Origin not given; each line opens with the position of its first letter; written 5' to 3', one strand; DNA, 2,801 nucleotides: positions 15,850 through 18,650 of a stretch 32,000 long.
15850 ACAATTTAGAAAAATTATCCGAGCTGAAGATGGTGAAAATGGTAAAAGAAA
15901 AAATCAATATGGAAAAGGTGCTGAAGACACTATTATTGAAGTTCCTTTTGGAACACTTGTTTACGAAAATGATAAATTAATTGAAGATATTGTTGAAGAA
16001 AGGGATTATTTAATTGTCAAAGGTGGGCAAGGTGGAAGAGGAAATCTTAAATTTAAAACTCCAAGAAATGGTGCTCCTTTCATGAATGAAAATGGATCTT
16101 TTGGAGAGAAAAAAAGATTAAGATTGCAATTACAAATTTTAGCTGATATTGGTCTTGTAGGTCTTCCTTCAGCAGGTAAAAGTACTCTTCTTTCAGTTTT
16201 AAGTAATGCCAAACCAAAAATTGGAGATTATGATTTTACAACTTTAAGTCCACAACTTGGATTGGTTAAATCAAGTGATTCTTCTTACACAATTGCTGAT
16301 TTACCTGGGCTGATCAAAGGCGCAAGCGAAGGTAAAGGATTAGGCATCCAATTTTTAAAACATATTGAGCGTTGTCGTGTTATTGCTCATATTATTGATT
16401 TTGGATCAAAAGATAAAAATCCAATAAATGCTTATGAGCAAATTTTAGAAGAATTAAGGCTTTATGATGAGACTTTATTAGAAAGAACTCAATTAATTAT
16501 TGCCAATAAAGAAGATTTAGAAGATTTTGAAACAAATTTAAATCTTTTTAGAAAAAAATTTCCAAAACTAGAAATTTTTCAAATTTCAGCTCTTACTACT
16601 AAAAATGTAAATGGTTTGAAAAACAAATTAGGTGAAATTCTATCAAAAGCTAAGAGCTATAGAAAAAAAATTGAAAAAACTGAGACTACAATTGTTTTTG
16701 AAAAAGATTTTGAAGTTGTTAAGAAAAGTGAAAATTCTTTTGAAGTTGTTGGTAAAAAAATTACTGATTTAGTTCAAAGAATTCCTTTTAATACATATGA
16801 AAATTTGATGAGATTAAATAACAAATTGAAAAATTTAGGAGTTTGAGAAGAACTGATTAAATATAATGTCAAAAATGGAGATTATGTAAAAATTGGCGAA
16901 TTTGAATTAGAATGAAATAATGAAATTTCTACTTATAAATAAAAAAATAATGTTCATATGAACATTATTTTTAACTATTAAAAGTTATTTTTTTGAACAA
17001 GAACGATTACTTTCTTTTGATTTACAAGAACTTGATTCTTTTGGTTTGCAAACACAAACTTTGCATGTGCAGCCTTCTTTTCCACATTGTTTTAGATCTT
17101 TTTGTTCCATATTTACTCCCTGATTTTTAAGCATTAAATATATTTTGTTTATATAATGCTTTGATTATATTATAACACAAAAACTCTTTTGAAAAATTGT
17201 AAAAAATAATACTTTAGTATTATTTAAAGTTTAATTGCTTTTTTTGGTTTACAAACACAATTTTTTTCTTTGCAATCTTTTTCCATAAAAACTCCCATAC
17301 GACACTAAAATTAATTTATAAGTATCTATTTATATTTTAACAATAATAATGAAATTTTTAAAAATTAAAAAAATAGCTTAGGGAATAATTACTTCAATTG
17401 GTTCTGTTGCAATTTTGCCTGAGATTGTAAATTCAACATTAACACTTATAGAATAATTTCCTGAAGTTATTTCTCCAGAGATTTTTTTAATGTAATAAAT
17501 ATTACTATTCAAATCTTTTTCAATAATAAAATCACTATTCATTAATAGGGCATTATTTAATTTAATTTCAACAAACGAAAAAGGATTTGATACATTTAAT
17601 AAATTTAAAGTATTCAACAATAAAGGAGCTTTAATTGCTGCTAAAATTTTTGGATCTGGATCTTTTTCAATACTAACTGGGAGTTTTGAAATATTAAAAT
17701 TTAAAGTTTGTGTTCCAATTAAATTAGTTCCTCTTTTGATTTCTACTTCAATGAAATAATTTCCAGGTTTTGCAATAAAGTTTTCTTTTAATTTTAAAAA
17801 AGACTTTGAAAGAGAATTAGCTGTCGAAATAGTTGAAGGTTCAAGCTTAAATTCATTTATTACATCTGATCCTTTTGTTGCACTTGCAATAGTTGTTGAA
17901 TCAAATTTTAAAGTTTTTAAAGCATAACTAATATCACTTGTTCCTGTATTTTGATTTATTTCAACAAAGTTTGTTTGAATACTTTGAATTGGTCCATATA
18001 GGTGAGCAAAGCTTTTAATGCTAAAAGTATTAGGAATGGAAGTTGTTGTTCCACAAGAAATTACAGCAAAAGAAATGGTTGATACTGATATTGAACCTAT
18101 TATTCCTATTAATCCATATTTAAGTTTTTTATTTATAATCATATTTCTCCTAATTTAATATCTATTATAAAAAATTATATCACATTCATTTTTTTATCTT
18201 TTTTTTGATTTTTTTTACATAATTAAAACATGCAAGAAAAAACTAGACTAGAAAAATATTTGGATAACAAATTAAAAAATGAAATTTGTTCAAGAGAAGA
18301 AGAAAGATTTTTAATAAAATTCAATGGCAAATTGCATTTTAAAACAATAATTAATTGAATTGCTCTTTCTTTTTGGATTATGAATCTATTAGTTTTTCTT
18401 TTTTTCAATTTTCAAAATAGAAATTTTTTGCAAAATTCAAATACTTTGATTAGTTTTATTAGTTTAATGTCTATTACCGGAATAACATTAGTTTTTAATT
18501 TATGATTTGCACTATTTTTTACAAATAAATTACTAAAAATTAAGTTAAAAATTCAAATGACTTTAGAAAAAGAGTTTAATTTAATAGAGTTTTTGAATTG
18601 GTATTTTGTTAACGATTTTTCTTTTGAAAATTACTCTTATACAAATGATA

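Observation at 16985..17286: Two tandem, paralogous cysteine-rich micro-ORFs (41 and 20 aa), each with its own SD, in the obg-lipoprotein gap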

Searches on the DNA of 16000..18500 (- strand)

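Call 3: search_rna_families(source=window, start=16000, end=18500, threshold=evalue, max_evalue=10)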
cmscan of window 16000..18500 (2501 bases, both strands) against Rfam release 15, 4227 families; matches with E-value up to 10: 6.
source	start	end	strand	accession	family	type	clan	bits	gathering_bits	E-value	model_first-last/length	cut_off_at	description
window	16377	16447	-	RF01751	potC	Cis-reg;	-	27.7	44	0.01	1-70/70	no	potC RNA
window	17427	17498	+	RF02732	JA04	Gene; sRNA;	-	21.3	81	6.3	1-81/81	no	Aggregatibacter sRNA JA04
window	16131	16225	-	RF00026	U6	Gene; snRNA; splicing;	CL00009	19.5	44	0.1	1-105/105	no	U6 spliceosomal RNA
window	16678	16758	+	RF00727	bantam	Gene; miRNA;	CL00091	17.3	61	9.6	1-82/82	no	bantam microRNA precursor family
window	18034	18090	+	RF01143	sR16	Gene; snRNA; snoRNA; CD-box;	-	16.4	70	6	1-53/53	no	Small nucleolar RNA sR16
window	16192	16262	-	RF02931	Bacilli-1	Gene; sRNA;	-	15.5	55.6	4.6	1-65/65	no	Bacilli-1 RNA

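Call 69: search_dna_similar(query=window:16943-17377:-, collection=phages, mode=distant, max_evalue=0.01, max_rows=5)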
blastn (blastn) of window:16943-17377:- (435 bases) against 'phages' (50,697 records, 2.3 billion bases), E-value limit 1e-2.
No match.

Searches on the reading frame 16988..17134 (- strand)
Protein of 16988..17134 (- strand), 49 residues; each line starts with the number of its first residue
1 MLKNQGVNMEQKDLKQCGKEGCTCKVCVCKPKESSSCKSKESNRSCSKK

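Call 5: search_protein_families(library=pfam, proteins=[window:16988-17110:-], max_evalue=10)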
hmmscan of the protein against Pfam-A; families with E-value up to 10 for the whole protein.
seq(41 aa): 0 families

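Call 9: find_homologous_proteins(query=window:16988-17110:-, max_evalue=10)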
Query seq(41 aa) (41 aa): 1 proteins with E <= 10 among 1 candidates.
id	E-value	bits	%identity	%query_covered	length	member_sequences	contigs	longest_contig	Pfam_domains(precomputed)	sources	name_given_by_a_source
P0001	1.8e-16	75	100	100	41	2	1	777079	-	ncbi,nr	ncbi:hypothetical protein [[Mycoplasma] mobile]|nr:hypothetical protein [[Mycoplasma] mobile]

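Call 12: find_encoding_contigs(protein=P0001, flank=10000, max_places=5)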
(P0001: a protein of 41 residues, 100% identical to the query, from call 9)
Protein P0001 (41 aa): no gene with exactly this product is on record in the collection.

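Call 16: search_protein_representatives(protein=window:16988-17110:-)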
Query: 41 residues. Proteins with E-value up to 0.001 (for the whole library): 2; up to 1e-10: 1; up to 1e-30: 0. The best 2 are listed.
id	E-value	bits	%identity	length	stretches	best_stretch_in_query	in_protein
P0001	5.8e-17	75.2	100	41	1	1-41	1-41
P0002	6.7e-06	41.4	56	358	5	5-20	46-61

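Call 18: list_cluster_members(proteins=[window:16988-17110:-, window:16988-17134:-, window:17227-17286:-, window:17227-17298:-])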
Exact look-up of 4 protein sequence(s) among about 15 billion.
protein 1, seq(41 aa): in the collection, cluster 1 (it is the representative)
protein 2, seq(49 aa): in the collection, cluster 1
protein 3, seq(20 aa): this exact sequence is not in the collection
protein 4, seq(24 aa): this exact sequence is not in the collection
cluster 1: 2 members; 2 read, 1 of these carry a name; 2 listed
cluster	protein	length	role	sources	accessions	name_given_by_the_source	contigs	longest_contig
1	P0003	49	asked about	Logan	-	-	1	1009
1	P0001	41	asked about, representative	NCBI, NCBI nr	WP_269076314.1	hypothetical protein [[Mycoplasma] mobile]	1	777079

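Call 20: find_encoding_contigs(protein=window:16988-17134:-, flank=5000, max_places=6)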
Protein seq(49 aa) (49 aa): 1 contig read that carries it; 1 place shown.
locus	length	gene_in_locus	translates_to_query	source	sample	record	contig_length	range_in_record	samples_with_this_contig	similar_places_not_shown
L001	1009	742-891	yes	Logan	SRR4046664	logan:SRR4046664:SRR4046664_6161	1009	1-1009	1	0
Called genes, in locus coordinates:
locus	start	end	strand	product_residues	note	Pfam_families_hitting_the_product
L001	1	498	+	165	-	?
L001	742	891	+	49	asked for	-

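Call 24: find_related_loci(query=A2, collection=genome_contigs, flank=5000)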
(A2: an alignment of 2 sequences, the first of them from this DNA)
Query A2 (41 aa) in genome_contigs; peptide patterns used: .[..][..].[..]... (x = any residue, [..] = any of these).
53 stretches matched a pattern, but none encodes a relative of the query by tblastn (E <= 1e-3).

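Call 28: search_protein_families(library=ncbifam, proteins=[window:16988-17110:-, window:16988-17134:-], max_evalue=10)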
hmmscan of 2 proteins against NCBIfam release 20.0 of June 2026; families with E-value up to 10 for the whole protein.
seq(41 aa): 0 families

seq(49 aa): 0 families

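Call 29: search_solved_structures(query=window:16988-17110:-, max_evalue=10, show_alignments=5)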
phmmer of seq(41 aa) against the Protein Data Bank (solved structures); distinct sequences matched with E-value up to 10: 4.
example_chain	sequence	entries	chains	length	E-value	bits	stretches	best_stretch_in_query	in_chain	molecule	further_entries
2exf_A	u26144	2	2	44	1.3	13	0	8-24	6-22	Nucleocapsid protein* (NC*) | HIV-1 nucleocapsid protein NCp7(12-55)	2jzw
1bj6_A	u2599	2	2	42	2.1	12.4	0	8-24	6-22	NUCLEOCAPSID PROTEIN 7 | GAG POLYPROTEIN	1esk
2l4l_A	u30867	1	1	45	2.2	12.3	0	8-24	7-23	HIV-1 nucleocapsid protein NCp7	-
5i1r_A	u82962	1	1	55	3.4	11.8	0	8-24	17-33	Nucleocapsid protein p7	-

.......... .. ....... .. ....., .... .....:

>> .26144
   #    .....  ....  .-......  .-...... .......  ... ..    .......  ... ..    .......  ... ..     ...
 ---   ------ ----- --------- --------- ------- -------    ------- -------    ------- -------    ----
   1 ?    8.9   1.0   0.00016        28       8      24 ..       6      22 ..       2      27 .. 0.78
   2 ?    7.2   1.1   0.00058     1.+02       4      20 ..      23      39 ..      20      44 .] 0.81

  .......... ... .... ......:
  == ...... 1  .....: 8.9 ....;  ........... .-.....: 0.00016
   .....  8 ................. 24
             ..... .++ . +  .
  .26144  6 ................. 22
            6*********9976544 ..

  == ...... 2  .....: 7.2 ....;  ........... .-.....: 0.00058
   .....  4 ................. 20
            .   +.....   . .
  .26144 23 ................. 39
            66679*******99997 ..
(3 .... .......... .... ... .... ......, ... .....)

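Call 48: find_related_loci(query=A2, collection=metagenome_contigs, flank=3000)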
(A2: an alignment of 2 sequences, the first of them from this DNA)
Query A2 (41 aa) in metagenome_contigs; peptide patterns used: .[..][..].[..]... (x = any residue, [..] = any of these).
159 stretches matched a pattern, but none encodes a relative of the query by tblastn (E <= 1e-3).

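Call 49: find_related_loci(query=A2, collection=viral_contigs, flank=3000)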
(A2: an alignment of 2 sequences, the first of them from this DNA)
Query A2 (41 aa) in viral_contigs; peptide patterns used: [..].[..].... (x = any residue, [..] = any of these).
107 stretches matched a pattern, but none encodes a relative of the query by tblastn (E <= 1e-3).

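Call 54: predict_structure(protein=window:16988-17110:-)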
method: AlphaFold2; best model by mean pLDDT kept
length: 41 residues; sequences in the alignment: 1
mean_pLDDT: 71.8   pTM: 0.38
mean pLDDT of the five models: 71.8, 70.8, 67.1, 52.9, 51.8
residues with pLDDT >= 90: 0; 70-90: 26; 50-70: 15; < 50: 0
segments of 3 or more residues with pLDDT < 50: none
pLDDT, mean of each block of 10 residues (from residue 1): 66 75 70 78 59
secondary structure, 60 per line:
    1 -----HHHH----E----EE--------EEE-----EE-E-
elements in order: H6-9 E29-31

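Call 56: fold_search(model_id=the predicted structure, library=pdb)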
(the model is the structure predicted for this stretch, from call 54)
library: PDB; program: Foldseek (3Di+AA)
matches with E <= 10: 0; with E <= 0.001: 0
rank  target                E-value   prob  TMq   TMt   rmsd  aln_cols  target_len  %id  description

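Call 70: search_dna_similar(query=window:16988-17110:-, collection=plasmids, mode=protein, max_evalue=1, max_rows=8)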
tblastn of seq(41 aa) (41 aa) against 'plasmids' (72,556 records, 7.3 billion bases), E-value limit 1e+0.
No match.
